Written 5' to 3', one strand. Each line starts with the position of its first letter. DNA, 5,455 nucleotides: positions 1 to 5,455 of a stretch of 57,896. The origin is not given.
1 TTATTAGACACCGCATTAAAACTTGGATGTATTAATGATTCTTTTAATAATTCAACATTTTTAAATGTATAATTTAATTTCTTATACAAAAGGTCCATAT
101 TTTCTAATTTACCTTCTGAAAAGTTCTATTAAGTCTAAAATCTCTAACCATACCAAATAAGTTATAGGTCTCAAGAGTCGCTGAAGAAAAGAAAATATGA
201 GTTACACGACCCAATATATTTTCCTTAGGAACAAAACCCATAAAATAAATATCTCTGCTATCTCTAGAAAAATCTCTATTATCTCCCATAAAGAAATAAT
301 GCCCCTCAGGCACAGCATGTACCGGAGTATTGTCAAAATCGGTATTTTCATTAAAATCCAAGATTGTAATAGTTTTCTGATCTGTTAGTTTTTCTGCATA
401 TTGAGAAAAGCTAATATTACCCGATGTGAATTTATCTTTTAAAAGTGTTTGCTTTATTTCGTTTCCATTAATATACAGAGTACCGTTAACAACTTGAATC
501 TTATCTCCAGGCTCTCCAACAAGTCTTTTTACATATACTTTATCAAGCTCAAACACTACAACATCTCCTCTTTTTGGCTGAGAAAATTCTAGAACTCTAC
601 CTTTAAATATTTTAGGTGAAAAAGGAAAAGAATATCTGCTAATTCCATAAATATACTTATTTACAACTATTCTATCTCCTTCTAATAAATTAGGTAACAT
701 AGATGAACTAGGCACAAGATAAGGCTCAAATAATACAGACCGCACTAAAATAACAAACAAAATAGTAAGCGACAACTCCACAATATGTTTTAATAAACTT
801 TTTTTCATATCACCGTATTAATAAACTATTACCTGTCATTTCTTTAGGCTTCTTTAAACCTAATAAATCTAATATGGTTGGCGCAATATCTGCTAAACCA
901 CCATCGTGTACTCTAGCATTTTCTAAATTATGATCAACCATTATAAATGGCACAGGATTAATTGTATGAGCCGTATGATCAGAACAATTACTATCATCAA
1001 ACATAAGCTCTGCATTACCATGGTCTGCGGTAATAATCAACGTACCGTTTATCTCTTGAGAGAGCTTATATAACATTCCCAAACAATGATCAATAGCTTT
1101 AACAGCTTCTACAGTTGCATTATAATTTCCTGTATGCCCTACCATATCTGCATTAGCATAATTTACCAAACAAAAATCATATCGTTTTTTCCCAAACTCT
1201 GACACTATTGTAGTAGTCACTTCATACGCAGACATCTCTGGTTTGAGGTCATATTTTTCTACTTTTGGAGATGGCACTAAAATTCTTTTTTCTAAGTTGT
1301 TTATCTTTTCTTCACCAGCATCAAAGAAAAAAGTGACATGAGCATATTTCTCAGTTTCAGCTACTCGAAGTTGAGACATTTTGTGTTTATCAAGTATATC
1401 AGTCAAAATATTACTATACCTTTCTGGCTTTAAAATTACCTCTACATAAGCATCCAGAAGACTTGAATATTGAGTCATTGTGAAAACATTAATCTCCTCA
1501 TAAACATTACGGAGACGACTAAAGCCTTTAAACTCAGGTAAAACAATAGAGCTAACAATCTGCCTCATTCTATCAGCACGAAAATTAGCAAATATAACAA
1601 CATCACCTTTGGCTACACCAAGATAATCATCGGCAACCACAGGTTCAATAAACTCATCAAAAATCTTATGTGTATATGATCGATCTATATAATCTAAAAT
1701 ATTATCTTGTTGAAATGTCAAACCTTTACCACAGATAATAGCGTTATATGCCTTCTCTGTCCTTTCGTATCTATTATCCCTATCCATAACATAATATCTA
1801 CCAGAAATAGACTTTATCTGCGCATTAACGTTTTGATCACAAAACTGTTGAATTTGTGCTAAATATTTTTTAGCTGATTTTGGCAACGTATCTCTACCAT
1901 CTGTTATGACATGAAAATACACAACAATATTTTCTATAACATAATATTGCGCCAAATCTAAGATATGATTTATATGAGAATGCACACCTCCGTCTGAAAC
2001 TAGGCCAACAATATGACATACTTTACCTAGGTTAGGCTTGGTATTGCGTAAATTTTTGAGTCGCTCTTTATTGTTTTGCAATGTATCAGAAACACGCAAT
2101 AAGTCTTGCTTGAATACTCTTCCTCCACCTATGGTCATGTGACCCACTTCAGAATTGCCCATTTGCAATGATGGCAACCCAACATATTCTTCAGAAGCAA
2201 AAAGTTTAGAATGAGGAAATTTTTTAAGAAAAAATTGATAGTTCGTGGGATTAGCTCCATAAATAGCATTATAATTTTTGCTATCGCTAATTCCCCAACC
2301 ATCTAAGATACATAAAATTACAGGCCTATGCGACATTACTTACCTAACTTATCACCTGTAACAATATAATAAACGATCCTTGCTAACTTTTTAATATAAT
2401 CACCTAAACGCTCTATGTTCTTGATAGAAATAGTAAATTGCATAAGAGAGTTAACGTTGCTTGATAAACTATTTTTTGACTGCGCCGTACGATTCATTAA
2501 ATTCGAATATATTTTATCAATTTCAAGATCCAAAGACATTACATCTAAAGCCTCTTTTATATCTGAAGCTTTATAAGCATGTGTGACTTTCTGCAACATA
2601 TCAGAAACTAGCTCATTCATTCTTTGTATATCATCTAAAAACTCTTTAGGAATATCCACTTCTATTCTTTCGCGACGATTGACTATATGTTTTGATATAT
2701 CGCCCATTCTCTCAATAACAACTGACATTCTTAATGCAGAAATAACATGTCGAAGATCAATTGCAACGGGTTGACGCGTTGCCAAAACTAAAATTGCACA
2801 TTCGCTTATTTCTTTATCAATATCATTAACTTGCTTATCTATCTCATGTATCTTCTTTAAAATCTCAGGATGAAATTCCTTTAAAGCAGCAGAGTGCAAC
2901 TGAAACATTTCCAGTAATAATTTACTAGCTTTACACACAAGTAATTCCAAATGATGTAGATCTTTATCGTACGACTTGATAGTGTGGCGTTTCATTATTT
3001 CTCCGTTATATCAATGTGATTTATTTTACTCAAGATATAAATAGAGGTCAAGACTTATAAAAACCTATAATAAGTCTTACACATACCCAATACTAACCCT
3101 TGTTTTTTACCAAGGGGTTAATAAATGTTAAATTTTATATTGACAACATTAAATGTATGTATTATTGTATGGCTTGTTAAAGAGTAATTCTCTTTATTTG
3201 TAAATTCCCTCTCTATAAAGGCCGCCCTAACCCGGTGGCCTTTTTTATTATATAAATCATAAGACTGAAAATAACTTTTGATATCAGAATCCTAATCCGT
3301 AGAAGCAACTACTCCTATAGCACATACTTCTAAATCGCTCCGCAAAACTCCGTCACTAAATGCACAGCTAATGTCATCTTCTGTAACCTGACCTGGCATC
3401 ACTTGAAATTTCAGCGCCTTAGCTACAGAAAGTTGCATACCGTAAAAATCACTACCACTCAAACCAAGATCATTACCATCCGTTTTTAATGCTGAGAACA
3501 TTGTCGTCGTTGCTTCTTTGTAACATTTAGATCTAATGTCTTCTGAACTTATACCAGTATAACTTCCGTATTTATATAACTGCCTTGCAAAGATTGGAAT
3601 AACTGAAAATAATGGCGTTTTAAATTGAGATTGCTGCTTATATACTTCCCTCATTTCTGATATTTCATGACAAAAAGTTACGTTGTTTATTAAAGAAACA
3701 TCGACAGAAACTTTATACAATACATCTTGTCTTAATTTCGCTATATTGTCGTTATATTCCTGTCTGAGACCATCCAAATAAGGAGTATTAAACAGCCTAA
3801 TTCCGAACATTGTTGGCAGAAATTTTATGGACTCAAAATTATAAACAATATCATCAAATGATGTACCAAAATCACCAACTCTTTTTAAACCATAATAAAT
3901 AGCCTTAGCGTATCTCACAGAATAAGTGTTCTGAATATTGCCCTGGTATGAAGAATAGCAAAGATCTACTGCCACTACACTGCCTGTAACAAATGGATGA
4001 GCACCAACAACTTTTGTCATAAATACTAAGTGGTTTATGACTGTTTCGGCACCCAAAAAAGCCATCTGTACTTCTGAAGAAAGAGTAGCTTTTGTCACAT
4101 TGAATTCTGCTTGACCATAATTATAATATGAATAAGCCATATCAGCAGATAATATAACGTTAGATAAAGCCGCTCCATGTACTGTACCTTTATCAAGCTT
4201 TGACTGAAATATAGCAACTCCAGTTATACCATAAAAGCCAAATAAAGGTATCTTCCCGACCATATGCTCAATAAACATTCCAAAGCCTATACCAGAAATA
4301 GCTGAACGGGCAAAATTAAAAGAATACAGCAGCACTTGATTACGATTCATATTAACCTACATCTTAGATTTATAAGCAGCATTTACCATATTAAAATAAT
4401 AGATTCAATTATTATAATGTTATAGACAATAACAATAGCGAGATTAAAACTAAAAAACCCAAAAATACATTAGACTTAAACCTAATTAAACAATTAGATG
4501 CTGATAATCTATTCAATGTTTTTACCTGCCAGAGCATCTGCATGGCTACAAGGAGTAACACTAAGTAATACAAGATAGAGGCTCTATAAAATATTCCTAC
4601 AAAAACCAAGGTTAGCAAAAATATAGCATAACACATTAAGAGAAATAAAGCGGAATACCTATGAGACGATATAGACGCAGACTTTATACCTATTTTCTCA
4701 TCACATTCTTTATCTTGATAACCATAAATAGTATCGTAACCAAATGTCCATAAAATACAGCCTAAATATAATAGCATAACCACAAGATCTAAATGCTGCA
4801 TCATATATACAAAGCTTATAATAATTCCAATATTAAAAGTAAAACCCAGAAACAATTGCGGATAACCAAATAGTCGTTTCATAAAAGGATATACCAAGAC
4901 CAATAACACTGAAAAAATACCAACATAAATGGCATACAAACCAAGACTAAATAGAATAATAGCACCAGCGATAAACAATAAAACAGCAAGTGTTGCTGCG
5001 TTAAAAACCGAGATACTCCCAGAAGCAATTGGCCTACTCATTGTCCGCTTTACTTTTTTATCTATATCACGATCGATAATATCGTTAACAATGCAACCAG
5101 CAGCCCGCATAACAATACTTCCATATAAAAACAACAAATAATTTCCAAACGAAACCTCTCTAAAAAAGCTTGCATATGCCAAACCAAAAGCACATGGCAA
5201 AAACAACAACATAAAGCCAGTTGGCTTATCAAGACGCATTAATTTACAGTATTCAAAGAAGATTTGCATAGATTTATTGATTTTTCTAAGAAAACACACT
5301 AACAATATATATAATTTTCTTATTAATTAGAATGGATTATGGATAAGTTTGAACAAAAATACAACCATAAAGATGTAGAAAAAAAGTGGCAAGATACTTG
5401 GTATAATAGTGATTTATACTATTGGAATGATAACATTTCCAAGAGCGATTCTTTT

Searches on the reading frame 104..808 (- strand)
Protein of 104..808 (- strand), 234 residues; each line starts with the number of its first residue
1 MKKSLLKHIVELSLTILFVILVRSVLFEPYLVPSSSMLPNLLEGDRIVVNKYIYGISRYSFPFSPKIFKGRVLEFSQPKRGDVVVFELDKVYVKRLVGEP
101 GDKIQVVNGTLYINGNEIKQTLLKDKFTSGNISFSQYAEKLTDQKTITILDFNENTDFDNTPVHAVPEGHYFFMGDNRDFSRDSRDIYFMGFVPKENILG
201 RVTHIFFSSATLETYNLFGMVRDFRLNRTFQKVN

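Call 79: search_protein_families(library=pfam, proteins=[window:104-808:-], max_evalue=0.00001)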
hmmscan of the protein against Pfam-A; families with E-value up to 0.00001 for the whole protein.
window:104-808:- (234 aa): 1 family
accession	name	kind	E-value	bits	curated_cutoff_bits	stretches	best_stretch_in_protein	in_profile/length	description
PF10502.14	Peptidase_S26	-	3.4e-46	157.7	22.9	1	7-206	3-167/168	Signal peptidase, peptidase S26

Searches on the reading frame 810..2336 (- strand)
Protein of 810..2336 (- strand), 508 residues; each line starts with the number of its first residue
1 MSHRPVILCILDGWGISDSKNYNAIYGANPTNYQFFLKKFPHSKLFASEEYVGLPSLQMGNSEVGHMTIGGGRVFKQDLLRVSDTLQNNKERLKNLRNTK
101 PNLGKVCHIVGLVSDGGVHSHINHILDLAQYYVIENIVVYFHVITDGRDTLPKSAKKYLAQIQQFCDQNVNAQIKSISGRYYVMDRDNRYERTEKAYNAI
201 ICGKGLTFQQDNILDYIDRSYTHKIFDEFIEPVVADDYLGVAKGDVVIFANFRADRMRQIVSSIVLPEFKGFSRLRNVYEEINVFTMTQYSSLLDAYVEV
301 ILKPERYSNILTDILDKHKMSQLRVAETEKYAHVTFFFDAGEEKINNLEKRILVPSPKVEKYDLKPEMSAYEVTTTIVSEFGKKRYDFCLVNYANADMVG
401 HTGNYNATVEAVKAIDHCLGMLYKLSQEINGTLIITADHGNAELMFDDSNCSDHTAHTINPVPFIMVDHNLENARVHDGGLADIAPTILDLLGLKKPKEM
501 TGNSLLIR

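Call 21: search_protein_families(library=pfam, proteins=[window:810-2336:-], max_evalue=0.00001)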
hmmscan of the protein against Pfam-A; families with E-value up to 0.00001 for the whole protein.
window:810-2336:- (508 aa): 3 families
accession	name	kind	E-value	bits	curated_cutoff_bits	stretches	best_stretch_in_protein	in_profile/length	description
PF01676.23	Metalloenzyme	-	1.9e-72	244.3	24.3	1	5-496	2-252/252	Metalloenzyme superfamily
PF06415.18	iPGM_N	-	3.4e-64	216.7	27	1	84-291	8-216/217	BPG-independent PGAM N-terminus (iPGM_N)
PF01663.27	Phosphodiest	-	9.6e-07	29.1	23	1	374-445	145-225/342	Type I phosphodiesterase / nucleotide pyrophosphatase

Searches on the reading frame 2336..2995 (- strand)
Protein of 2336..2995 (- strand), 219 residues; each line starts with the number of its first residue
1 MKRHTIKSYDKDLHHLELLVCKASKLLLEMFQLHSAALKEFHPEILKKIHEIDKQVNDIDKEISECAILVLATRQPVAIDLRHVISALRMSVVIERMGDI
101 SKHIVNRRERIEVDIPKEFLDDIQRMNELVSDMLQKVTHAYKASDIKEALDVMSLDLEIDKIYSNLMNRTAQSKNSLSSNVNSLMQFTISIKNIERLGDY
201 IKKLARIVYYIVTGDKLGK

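Call 79: search_protein_families(library=pfam, proteins=[window:2336-2995:-], max_evalue=0.00001)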
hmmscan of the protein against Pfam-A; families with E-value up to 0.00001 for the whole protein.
window:2336-2995:- (219 aa): 1 family
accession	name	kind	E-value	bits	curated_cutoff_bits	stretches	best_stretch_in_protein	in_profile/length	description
PF01895.24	PhoU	-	2.7e-29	101.8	23.5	2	22-106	3-87/89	PhoU domain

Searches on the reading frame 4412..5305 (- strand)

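Call 79: search_protein_families(library=pfam, proteins=[window:4412-5305:-], max_evalue=0.00001)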
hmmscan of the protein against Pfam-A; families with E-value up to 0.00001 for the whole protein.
window:4412-5305:- (297 aa): 1 family
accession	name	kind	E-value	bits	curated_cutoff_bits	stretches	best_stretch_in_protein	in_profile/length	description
PF01040.23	UbiA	-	4.2e-51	174.1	34.2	1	35-281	2-246/250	UbiA prenyltransferase family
